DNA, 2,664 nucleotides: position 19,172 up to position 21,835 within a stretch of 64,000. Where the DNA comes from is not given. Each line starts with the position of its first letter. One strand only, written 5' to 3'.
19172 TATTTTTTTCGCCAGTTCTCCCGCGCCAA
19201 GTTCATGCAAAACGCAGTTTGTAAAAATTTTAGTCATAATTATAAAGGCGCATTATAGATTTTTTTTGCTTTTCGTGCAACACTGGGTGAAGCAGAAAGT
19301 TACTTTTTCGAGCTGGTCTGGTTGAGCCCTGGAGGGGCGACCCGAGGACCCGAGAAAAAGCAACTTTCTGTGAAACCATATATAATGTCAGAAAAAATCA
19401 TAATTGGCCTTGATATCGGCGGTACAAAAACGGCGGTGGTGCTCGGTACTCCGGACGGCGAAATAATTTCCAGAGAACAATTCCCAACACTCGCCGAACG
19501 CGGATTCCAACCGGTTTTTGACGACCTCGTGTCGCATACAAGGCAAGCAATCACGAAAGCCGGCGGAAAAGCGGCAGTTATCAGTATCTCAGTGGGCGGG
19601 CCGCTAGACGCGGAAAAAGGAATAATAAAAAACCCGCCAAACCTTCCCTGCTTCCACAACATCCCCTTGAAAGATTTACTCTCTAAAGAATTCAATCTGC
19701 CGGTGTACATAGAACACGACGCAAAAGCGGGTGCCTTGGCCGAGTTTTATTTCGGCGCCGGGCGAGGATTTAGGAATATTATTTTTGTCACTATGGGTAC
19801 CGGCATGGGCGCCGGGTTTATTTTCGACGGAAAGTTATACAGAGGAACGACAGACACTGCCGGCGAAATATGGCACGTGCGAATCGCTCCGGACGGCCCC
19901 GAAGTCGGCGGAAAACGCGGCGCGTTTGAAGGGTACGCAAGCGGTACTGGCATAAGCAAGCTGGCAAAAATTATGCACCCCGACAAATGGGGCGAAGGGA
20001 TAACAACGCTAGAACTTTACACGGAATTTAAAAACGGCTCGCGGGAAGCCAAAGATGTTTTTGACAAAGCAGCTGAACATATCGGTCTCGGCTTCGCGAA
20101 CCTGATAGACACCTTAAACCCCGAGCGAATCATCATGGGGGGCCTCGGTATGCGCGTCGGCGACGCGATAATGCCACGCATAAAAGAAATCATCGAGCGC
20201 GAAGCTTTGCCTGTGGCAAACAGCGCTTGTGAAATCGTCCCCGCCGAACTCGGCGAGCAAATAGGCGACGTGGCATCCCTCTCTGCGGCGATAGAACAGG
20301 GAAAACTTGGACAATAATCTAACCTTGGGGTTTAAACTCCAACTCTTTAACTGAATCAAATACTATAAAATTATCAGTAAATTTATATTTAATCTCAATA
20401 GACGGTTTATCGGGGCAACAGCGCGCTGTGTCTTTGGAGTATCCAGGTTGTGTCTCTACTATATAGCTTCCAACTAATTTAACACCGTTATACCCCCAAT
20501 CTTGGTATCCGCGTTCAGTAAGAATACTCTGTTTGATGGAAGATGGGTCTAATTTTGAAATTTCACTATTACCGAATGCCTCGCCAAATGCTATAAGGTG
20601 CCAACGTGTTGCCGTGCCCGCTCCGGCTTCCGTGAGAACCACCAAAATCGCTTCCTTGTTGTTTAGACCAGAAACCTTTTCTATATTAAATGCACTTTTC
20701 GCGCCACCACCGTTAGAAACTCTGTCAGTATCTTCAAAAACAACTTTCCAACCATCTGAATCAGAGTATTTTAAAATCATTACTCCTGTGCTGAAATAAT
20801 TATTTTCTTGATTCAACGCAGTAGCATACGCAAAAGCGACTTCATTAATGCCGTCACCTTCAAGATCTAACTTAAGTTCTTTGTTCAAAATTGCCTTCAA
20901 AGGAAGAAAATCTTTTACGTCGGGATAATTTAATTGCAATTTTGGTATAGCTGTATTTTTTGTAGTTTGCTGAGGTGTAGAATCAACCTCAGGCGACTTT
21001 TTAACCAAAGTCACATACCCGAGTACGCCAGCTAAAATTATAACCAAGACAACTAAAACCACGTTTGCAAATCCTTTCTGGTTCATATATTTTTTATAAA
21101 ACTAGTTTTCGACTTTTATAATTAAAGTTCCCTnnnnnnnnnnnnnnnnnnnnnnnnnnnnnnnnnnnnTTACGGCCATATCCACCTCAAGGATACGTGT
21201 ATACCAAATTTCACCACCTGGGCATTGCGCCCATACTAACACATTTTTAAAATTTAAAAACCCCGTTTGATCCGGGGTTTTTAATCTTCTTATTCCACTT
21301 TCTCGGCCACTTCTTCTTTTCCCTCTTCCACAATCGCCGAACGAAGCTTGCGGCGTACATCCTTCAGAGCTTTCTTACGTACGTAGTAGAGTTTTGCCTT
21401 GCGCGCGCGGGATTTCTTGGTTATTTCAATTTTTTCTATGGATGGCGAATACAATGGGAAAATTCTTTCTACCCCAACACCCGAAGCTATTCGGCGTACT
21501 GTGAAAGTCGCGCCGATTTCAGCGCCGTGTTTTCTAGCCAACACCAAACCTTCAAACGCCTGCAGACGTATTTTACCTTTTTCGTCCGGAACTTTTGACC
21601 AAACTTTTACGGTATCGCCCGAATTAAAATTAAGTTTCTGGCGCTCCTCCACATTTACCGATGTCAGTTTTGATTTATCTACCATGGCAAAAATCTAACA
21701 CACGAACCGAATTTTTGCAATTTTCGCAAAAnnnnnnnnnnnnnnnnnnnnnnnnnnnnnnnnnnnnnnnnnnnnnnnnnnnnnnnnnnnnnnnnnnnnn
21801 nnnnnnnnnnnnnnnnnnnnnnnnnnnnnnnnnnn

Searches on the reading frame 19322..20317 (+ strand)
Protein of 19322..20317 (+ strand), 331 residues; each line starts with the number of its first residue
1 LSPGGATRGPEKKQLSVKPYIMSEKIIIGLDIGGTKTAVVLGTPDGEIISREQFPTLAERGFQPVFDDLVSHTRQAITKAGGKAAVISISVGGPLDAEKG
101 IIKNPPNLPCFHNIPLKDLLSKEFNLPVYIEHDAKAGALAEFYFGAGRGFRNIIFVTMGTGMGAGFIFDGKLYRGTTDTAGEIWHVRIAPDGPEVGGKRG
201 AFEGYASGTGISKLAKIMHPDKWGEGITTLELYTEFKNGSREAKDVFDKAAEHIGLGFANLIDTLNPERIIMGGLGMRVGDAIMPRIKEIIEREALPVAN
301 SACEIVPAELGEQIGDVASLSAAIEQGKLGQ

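Call 72: search_protein_families(library=pfam, proteins=[window:19322-20317:+], max_evalue=0.001)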
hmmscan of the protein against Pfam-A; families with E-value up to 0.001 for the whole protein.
window:19322-20317:+ (331 aa): 1 family
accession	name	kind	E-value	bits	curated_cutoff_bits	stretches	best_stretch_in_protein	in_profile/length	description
PF00480.26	ROK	-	1.2e-56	192.8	22.9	1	28-315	2-283/294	ROK family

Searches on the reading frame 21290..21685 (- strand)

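Call 72: search_protein_families(library=pfam, proteins=[window:21290-21685:-], max_evalue=0.001)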
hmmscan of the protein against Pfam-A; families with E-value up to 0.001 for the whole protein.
window:21290-21685:- (131 aa): 1 family
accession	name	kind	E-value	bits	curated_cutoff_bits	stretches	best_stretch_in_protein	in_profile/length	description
PF01245.26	Ribosomal_L19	-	4e-32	110.9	22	1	15-112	13-108/111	Ribosomal protein L19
